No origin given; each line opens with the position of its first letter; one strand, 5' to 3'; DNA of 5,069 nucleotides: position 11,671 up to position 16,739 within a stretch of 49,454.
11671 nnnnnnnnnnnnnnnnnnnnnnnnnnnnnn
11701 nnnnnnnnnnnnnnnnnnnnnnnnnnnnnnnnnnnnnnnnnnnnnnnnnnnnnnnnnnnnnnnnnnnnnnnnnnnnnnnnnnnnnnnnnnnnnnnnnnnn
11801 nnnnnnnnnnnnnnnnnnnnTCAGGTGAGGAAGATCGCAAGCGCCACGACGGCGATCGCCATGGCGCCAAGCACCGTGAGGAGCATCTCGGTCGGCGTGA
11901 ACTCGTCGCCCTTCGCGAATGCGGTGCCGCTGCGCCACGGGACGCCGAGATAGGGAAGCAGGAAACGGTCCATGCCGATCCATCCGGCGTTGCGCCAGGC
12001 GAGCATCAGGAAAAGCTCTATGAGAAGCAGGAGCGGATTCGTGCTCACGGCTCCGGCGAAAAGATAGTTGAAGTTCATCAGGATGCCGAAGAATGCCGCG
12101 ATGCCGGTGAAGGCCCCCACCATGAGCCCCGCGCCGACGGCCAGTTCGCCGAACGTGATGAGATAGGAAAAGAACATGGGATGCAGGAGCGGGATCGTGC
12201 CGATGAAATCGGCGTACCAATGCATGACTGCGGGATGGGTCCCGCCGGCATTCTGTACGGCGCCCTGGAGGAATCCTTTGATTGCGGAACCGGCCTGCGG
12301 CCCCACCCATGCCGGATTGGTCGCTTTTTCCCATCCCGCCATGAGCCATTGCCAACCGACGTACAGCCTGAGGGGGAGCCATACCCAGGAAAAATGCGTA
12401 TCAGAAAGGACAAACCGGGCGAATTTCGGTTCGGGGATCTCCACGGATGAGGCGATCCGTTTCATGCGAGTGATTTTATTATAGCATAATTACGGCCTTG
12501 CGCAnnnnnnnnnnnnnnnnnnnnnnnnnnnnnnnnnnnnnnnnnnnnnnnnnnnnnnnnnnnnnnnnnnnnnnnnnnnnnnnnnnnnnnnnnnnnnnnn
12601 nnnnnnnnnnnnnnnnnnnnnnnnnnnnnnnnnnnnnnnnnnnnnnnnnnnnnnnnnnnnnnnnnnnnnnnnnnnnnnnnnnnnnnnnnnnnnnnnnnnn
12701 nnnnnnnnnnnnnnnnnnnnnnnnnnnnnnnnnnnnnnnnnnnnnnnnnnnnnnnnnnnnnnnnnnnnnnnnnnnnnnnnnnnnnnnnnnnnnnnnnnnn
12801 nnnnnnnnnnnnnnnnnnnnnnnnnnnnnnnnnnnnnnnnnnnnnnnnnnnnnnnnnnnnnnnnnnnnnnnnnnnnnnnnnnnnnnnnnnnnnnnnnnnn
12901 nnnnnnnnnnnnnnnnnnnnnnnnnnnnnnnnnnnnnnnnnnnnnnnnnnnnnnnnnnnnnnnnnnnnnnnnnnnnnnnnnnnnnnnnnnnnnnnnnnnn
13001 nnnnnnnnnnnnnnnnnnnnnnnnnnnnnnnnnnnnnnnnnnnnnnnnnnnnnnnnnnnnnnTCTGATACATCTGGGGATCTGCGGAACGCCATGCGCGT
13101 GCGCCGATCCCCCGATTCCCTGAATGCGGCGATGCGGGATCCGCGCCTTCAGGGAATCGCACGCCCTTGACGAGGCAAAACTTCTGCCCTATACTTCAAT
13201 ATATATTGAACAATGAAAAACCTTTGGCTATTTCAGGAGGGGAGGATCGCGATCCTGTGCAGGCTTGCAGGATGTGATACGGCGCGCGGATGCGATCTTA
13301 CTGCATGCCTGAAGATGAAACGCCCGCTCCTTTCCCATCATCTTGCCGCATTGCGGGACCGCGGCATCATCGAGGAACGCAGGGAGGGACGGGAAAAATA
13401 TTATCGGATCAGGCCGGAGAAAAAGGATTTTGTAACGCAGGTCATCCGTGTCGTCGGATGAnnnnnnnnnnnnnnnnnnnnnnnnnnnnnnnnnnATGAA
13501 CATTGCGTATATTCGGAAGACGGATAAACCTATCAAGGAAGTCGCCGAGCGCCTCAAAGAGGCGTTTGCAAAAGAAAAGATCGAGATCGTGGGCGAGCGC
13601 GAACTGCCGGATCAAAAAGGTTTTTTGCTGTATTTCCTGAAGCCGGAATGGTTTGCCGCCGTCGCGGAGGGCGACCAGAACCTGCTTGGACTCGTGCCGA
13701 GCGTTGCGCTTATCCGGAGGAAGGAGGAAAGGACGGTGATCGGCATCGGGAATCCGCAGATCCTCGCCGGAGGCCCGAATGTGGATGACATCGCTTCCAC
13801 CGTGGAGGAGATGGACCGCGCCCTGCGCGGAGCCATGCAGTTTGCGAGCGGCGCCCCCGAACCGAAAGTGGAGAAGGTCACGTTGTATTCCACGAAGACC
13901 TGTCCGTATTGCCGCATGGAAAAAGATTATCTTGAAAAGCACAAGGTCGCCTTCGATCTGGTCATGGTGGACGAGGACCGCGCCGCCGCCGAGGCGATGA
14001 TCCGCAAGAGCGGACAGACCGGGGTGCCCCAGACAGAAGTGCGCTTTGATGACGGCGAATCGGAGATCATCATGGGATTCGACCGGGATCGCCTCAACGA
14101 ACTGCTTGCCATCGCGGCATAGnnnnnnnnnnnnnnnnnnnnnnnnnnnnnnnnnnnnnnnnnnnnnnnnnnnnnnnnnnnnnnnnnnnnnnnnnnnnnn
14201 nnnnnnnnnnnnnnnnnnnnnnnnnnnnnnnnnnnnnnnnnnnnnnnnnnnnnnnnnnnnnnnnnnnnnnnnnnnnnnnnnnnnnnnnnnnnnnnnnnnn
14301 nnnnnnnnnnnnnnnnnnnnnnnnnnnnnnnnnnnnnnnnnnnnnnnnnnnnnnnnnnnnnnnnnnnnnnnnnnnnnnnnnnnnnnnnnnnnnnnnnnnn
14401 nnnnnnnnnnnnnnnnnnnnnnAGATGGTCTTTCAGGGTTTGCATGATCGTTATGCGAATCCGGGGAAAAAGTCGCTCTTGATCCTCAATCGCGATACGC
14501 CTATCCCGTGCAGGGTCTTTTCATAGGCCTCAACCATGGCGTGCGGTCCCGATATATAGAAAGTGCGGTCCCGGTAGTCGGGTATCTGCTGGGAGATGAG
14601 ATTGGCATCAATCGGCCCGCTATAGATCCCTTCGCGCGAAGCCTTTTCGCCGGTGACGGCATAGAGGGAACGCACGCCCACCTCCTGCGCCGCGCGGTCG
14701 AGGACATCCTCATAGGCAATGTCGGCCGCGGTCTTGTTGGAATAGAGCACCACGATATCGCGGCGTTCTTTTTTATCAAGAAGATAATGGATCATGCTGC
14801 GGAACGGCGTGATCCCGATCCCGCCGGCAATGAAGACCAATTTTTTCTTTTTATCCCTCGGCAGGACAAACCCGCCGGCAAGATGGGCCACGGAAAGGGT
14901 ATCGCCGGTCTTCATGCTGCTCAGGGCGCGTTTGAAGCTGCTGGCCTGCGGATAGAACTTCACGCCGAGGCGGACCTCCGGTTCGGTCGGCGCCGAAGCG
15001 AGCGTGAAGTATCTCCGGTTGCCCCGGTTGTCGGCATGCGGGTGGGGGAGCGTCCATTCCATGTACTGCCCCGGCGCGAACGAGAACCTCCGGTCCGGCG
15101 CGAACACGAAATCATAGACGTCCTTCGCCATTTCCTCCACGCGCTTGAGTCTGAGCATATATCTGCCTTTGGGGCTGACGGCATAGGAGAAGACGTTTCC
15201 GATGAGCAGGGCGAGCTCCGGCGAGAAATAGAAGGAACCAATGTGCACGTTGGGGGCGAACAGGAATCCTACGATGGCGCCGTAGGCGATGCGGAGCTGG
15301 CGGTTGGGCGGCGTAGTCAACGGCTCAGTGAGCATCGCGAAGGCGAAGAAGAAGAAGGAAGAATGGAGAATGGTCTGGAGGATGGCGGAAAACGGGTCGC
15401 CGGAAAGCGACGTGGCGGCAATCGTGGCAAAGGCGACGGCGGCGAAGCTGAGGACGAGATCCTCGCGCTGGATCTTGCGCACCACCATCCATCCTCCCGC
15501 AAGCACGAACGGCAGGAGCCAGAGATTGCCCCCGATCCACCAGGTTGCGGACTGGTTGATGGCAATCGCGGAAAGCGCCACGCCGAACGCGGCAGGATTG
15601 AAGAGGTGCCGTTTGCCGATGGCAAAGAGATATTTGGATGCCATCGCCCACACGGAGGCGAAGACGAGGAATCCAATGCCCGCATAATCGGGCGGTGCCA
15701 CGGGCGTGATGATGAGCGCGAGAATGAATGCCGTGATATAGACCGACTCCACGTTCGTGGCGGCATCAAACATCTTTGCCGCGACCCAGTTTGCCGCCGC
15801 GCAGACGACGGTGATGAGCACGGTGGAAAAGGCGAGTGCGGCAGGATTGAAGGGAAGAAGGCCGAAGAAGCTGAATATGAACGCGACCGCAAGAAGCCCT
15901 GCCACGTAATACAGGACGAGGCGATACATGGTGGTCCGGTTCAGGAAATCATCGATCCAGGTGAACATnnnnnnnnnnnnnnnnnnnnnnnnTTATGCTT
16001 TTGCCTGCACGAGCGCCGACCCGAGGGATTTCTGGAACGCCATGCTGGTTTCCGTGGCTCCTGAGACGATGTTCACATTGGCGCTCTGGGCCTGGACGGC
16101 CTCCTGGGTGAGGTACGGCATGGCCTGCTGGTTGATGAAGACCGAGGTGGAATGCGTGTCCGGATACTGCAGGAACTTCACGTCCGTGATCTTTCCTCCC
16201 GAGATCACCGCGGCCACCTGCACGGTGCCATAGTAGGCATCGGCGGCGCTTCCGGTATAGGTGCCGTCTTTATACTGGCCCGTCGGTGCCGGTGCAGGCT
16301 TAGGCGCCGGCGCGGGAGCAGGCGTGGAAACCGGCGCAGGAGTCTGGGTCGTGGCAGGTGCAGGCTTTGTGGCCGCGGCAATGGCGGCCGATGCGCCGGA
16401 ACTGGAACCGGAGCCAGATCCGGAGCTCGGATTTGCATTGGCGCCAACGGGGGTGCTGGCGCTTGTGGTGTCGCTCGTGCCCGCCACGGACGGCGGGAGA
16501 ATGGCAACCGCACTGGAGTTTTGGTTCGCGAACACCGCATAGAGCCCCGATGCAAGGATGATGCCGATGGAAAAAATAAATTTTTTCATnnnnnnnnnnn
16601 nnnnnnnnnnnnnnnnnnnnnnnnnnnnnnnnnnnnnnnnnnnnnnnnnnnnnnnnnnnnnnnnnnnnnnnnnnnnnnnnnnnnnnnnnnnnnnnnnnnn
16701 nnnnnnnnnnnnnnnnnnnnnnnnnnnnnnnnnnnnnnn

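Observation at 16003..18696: Near-identical 272-bp inverted repeats inside two FMN-binding genes bracket the ECF sigma cassette (potential invertible segment or gene conversion)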

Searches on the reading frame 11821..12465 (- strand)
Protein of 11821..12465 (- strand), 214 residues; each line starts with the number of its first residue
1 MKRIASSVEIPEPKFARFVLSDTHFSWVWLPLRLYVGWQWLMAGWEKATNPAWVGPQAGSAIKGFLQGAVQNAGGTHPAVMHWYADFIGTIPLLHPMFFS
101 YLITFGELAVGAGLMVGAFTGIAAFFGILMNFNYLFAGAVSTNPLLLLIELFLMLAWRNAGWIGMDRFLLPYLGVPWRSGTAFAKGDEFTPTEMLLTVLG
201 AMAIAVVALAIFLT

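Call 37: search_protein_families(library=pfam, proteins=[window:11821-12465:-], max_evalue=0.001)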
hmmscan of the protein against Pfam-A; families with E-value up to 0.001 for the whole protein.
window:11821-12465:- (214 aa): 2 families
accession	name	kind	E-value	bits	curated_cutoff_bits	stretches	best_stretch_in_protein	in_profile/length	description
PF04173.18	DoxD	-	1.2e-05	25.8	22.7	1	30-171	3-146/167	TQO small subunit DoxD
PF07681.17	DoxX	-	0.00011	23.2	23.6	1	29-132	2-77/85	DoxX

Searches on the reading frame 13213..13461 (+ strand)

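Call 7: search_protein_families(library=pfam, proteins=[window:13213-13461:+], max_evalue=0.01)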
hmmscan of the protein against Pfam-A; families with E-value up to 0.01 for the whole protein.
window:13213-13461:+ (82 aa): 2 families
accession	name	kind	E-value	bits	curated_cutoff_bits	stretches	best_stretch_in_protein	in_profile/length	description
PF01022.26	HTH_5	-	1.2e-08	35.2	22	1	9-54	2-46/47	Bacterial regulatory protein, arsR family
PF21248.3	SoFic-like_C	-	0.0028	18.3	27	1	33-64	40-71/76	Protein adenylyltransferase SoFic-like, C-terminal domain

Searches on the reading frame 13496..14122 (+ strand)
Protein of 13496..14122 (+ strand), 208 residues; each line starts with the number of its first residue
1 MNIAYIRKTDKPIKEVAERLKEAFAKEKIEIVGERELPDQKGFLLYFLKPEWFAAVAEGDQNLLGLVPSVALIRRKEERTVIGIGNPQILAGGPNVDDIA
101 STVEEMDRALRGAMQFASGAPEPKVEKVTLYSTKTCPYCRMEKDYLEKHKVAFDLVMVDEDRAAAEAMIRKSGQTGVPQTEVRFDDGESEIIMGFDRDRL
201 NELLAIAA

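Call 7: search_protein_families(library=pfam, proteins=[window:13496-14122:+], max_evalue=0.01)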
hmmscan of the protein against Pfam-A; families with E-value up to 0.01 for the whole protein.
window:13496-14122:+ (208 aa): 2 families
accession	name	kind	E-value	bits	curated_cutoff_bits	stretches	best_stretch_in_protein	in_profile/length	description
PF00462.30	Glutaredoxin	-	4.6e-15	56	22.9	1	128-180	1-53/60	Glutaredoxin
PF13098.12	Thioredoxin_2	-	0.0062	17.3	27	0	127-190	8-86/104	Thioredoxin-like domain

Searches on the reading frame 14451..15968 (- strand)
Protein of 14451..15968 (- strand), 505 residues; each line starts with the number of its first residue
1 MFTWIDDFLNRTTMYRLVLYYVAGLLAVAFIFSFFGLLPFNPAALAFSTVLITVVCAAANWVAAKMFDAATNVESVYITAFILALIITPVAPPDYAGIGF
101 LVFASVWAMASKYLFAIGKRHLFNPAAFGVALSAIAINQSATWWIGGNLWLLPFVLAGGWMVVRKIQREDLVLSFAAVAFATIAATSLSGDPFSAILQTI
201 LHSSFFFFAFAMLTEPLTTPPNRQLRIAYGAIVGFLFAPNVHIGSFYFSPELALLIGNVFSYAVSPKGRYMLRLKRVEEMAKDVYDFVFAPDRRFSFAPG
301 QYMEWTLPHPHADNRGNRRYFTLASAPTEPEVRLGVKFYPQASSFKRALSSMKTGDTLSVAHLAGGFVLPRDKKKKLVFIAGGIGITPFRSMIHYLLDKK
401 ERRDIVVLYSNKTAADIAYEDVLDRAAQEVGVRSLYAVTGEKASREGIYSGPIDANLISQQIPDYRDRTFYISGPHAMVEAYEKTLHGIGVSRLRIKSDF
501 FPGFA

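Call 7: search_protein_families(library=pfam, proteins=[window:14451-15968:-], max_evalue=0.01)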
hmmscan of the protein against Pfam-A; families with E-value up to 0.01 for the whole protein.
window:14451-15968:- (505 aa): 2 families
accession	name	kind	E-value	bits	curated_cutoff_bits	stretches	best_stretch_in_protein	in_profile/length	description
PF00175.26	NAD_binding_1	-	6.1e-15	56.2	22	1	379-483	1-108/109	Oxidoreductase NAD-binding domain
PF03116.20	NQR2_RnfD_RnfE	-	3.1e-09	37.1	27.7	1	151-261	175-283/296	NQR2, RnfD, RnfE family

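Call 10: find_related_loci(query=window:14451-15968:-, collection=genome_contigs, flank=8000)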
Query window:14451-15968:- (505 aa) in genome_contigs; peptide patterns used: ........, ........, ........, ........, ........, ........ (x = any residue, [..] = any of these).
158 stretches matched a pattern; 16 encode a relative of the query (tblastn E <= 1e-3); 16 distinct loci.
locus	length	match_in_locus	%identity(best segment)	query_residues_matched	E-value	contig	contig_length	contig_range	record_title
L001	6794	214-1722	70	1-505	0e+0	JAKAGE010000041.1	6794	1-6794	MAG: bacterium isolate WY2.bin145 NODE_20443_length_6794_cov_1.218989, whole genome shotgun sequence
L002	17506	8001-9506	65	4-505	0e+0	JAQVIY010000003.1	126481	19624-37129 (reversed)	MAG: Candidatus Paceibacterota bacterium isolate STE_50 NODE_184_length_126481_cov_11.870950_Sandtown_E, whole genome sh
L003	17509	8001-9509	64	3-505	0e+0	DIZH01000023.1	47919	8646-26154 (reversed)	MAG TPA_asm: Patescibacteria group bacterium UBA6033 UBA6033_contig_1994, whole genome shotgun sequence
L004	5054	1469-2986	65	1-505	0e+0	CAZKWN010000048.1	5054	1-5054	MAG TPA_asm: uncultured Candidatus Saccharibacteria bacterium isolate binchicken_co241_364 genome assembly, contig: NODE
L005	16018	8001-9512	65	3-505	0e+0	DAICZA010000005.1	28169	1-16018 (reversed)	MAG TPA_asm: bacterium isolate clean1989 NODE_5_length_28169_cov_4.488858, whole genome shotgun sequence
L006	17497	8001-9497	59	1-505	0e+0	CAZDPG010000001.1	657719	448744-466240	MAG TPA_asm: uncultured Candidatus Saccharibacteria bacterium isolate SRP062349_co2_30 genome assembly, contig: NODE_5_l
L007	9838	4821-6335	54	1-505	5e-175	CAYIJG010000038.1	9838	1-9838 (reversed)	MAG TPA_asm: uncultured Gammaproteobacteria bacterium isolate ERP119705_co24_1001 genome assembly, contig: NODE_9896_len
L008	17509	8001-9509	54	4-505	6e-170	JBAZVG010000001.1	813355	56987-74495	MAG: Candidatus Paceibacterota bacterium isolate SO_2017_GW1_247 NODE_39_length_813355_cov_12.896873_OW334_2017, whole g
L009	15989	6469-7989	52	4-505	5e-169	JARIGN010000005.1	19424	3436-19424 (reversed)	MAG: Candidatus Kaiserbacteria bacterium isolate CullarsAll.DT.30 k141_652788, whole genome shotgun sequence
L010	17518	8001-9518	51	1-505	7e-166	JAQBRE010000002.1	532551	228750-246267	MAG: Parcubacteria group bacterium isolate RYN_391 scaffold_1968775, whole genome shotgun sequence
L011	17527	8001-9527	52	1-505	1e-159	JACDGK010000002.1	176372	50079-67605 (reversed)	MAG: Patescibacteria group bacterium isolate MGR_bin410 SD2908_NODE_18_length_176372_cov_3.553797, whole genome shotgun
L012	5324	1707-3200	51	5-505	1e-158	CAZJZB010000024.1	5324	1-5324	MAG TPA_asm: uncultured Candidatus Saccharibacteria bacterium isolate SRP178908_co1_146 genome assembly, contig: NODE_13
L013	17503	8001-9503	54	1-504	2e-173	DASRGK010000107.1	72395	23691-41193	MAG TPA_asm: Bauldia sp. isolate SMAG_U10056 k141_2096076, whole genome shotgun sequence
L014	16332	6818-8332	53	1-505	5e-166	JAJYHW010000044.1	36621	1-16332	MAG: bacterium isolate DBS1-3.bin97 NODE_1824_length_36621_cov_1.55795, whole genome shotgun sequence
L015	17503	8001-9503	51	5-504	9e-166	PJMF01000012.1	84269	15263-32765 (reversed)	MAG: Candidatus Paceibacterota bacterium isolate Amazon_FNV_2010_13_2_2 contig_75_21632640_length_84269_multi_5_in_2_out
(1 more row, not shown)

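Call 12: find_related_loci(query=window:14451-15968:-, collection=metagenome_contigs, flank=10000)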
Query window:14451-15968:- (505 aa) in metagenome_contigs; peptide patterns used: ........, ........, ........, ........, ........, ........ (x = any residue, [..] = any of these).
358 stretches matched a pattern; 20 encode a relative of the query (tblastn E <= 1e-3); 20 distinct loci.
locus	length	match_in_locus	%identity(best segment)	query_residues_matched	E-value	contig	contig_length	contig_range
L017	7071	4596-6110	63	1-505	0e+0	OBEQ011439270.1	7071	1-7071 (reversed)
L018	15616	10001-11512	69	1-504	0e+0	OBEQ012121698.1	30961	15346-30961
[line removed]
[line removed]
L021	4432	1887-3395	65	3-505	0e+0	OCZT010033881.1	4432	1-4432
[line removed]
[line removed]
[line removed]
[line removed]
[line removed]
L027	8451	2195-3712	52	3-505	1e-167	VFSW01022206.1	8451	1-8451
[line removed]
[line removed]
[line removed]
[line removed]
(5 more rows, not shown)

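Call 27: find_homologous_proteins(query=window:14451-15968:-, max_evalue=1e-100)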
Query window:14451-15968:- (505 aa): 7214 proteins with E <= 1e-100 among 8000 candidates; the best 120 are listed.
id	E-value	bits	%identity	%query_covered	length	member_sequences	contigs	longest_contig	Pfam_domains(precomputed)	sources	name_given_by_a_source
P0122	0.0e+0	1129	100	100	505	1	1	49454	PF00175.27,PF03116.21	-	-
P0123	2.1e-291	985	86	100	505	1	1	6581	PF00175.27,PF03116.21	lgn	-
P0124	8.2e-261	884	77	100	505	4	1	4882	PF00175.27,PF03116.21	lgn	-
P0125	5.7e-258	875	76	100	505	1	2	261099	PF00175.27,PF03116.21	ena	-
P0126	3.0e-255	866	76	100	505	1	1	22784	PF00175.27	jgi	jgi:ferredoxin-NADP reductase/Na+-translocating ferredoxin:NAD+ oxidoreductase RnfD subunit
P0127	1.6e-253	860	75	100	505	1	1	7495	PF00175.27,PF03116.21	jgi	jgi:ferredoxin-NADP reductase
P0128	2.6e-253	860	76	100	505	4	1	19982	PF00175.27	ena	-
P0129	8.1e-252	855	75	100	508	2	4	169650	PF00175.27,PF03116.21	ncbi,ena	-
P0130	6.5e-251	852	72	100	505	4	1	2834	PF00175.27,PF03116.21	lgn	-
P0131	1.2e-249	848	73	100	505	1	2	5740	PF00175.27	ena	-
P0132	1.6e-246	837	75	97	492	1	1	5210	PF00175.27,PF03116.21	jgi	jgi:ferredoxin-NADP reductase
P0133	6.7e-246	835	70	100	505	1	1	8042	PF00175.27,PF03116.21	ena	-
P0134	2.1e-245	834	76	97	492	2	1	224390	PF00175.27,PF03116.21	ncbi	-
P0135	7.6e-244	829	71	100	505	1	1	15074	PF00175.27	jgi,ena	-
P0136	7.1e-241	819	70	100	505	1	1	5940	PF00175.27,PF03116.21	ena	-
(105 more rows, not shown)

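Call 28: find_encoding_contigs(protein=P0123, flank=10000, max_places=5)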
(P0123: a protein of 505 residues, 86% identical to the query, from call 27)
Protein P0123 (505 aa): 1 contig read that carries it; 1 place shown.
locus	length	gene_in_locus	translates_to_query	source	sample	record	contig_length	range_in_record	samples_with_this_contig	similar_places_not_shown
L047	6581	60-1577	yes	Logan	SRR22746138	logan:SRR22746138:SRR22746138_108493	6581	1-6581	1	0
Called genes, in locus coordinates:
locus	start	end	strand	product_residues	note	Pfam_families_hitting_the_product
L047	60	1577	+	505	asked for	PF03116:NQR2_RnfD_RnfE (weak), PF00175:NAD_binding_1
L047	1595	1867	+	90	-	-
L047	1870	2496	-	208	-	PF03625:DUF302 (weak), PF00462:Glutaredoxin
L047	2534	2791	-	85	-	PF01022:HTH_5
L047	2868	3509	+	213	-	PF04173:DoxD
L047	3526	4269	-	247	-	PF14023:Bestrophin-like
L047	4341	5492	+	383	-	-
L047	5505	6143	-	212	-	PF00881:Nitroreductase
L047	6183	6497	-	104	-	PF01638:HxlR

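Call 29: find_encoding_contigs(protein=P0124, flank=10000, max_places=5)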
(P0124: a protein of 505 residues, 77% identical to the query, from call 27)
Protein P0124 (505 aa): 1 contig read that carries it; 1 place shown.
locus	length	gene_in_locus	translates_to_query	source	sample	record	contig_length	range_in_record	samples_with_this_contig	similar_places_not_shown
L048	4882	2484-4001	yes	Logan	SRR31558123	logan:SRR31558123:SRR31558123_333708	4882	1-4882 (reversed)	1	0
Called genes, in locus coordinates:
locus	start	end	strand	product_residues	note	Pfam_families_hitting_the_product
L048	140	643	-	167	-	PF09900:DUF2127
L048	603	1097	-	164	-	-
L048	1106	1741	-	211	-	PF04542:Sigma70_r2, PF08281:Sigma70_r4_2, PF04545:Sigma70_r4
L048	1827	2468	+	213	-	-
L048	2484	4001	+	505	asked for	PF03116:NQR2_RnfD_RnfE, PF00175:NAD_binding_1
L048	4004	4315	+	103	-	-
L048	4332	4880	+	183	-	?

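Call 30: find_encoding_contigs(protein=P0125, flank=10000, max_places=3)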
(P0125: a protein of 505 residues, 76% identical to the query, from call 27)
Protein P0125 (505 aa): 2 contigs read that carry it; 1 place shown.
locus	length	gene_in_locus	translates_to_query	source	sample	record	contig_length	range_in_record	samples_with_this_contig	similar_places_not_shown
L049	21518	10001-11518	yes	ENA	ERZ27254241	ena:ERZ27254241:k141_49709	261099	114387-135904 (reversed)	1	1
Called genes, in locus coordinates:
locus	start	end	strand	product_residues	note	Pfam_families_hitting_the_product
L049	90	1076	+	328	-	PF00579:tRNA-synt_1b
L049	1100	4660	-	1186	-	PF00133:tRNA-synt_1, PF09334:tRNA-synt_1g, PF00300:His_Phos_1, PF00133:tRNA-synt_1, PF09334:tRNA-synt_1g (weak), PF08264:Anticodon_1, PF19302:DUF5915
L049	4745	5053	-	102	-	-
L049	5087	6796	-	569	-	PF03485:Arg_tRNA_synt_N, PF00750:tRNA-synt_1d, PF05746:DALR_1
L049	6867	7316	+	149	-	PF01668:SmpB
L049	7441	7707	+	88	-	PF00072:Response_reg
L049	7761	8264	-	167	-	PF09900:DUF2127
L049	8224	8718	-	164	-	-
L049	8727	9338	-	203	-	PF04542:Sigma70_r2, PF08281:Sigma70_r4_2, PF04545:Sigma70_r4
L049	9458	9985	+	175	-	PF04205:FMN_bind (weak)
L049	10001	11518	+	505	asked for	PF03116:NQR2_RnfD_RnfE (weak), PF00175:NAD_binding_1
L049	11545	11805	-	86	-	-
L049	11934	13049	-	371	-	PF01490:Aa_trans, PF03222:Trp_Tyr_perm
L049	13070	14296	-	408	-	-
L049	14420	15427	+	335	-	PF14528:LAGLIDADG_3 (faint)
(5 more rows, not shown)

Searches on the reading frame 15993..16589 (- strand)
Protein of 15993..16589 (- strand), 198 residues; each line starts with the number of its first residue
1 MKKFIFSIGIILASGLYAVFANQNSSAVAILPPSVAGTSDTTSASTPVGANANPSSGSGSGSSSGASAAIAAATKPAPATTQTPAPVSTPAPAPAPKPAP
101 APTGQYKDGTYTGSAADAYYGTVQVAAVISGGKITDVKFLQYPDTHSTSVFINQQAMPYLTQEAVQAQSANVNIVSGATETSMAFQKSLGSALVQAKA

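Call 7: search_protein_families(library=pfam, proteins=[window:15993-16589:-], max_evalue=0.01)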
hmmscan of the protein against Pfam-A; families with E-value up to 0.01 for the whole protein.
window:15993-16589:- (198 aa): 1 family
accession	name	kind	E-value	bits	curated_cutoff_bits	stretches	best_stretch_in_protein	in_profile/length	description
PF04205.19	FMN_bind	-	1.8e-08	35.4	22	1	119-193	2-76/77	FMN-binding domain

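Call 9: find_encoding_contigs(protein=window:15993-16589:-, flank=10000, max_places=10)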
Protein window:15993-16589:- (198 aa): no gene with exactly this product is on record in the collection.
